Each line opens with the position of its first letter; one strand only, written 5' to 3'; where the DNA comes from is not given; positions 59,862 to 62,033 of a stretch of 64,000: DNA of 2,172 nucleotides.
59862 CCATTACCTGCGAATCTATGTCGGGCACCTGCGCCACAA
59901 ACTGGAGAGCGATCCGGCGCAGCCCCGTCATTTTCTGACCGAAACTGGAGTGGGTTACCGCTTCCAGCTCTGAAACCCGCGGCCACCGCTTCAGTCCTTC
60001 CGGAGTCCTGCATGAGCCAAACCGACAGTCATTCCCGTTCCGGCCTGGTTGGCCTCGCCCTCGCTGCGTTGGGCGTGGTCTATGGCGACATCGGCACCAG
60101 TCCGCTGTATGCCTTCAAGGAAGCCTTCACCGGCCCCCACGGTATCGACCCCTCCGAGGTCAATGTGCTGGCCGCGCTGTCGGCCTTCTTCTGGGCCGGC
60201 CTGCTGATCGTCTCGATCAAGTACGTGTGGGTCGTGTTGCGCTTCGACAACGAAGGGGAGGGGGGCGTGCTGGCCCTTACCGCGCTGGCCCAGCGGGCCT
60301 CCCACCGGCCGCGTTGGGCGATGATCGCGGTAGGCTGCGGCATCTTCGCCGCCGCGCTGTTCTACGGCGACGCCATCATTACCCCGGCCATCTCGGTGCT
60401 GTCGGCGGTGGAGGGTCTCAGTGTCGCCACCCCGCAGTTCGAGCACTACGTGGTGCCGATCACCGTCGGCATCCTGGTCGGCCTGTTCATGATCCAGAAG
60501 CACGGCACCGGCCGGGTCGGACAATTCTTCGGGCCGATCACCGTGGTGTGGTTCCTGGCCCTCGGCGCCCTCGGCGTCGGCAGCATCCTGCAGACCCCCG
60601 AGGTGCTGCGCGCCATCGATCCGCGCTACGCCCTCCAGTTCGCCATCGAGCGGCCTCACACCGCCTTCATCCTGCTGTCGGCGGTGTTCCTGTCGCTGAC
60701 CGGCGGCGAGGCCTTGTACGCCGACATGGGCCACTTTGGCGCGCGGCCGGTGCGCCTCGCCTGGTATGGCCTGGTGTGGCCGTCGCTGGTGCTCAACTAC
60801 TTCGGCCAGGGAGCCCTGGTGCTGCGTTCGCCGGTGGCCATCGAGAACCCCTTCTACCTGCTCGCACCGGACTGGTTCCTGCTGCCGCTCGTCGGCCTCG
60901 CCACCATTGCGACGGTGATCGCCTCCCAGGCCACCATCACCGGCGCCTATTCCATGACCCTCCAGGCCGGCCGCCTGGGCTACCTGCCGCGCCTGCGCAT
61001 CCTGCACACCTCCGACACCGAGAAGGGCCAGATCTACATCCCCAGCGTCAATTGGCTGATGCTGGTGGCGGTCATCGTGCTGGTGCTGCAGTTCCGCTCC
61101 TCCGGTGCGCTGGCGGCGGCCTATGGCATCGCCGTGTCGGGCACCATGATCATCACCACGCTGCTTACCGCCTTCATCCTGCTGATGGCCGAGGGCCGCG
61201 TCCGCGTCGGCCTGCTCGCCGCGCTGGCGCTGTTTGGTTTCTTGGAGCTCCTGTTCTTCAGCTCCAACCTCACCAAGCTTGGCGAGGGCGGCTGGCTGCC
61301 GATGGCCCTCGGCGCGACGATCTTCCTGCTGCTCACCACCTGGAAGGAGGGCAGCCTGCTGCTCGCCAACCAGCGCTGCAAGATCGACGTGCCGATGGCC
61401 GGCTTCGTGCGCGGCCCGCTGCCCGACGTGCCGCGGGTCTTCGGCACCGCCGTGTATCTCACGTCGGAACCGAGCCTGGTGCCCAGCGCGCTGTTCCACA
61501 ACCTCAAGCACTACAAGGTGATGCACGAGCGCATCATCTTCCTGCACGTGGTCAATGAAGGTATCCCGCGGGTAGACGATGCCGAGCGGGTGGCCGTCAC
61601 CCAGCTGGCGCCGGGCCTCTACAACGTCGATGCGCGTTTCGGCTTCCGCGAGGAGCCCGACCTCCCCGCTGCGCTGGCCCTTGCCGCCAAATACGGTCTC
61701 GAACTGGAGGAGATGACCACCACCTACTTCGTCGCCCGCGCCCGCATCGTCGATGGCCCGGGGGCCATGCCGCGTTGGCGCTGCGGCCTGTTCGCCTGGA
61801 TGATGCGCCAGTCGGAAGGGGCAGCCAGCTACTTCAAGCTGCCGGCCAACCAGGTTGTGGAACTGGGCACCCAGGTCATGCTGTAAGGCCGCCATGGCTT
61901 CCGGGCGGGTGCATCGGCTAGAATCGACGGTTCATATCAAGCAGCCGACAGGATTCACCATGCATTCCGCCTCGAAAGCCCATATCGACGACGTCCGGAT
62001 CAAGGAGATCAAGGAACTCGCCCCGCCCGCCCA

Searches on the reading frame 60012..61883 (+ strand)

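Call 80: search_protein_families(library=pfam, proteins=[window:60012-61883:+], max_evalue=1e-10)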
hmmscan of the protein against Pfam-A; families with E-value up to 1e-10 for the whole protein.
window:60012-61883:+ (624 aa): 2 families
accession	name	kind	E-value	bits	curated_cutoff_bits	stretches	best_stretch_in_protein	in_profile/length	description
PF02705.21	K_trans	-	2e-177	590.7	24.8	1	15-465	1-451/454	K+ potassium transporter integral membrane domain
PF22776.1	K_trans_C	-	4e-44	150.5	24.8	1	478-623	2-150/151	K+ potassium transporter C-terminal domain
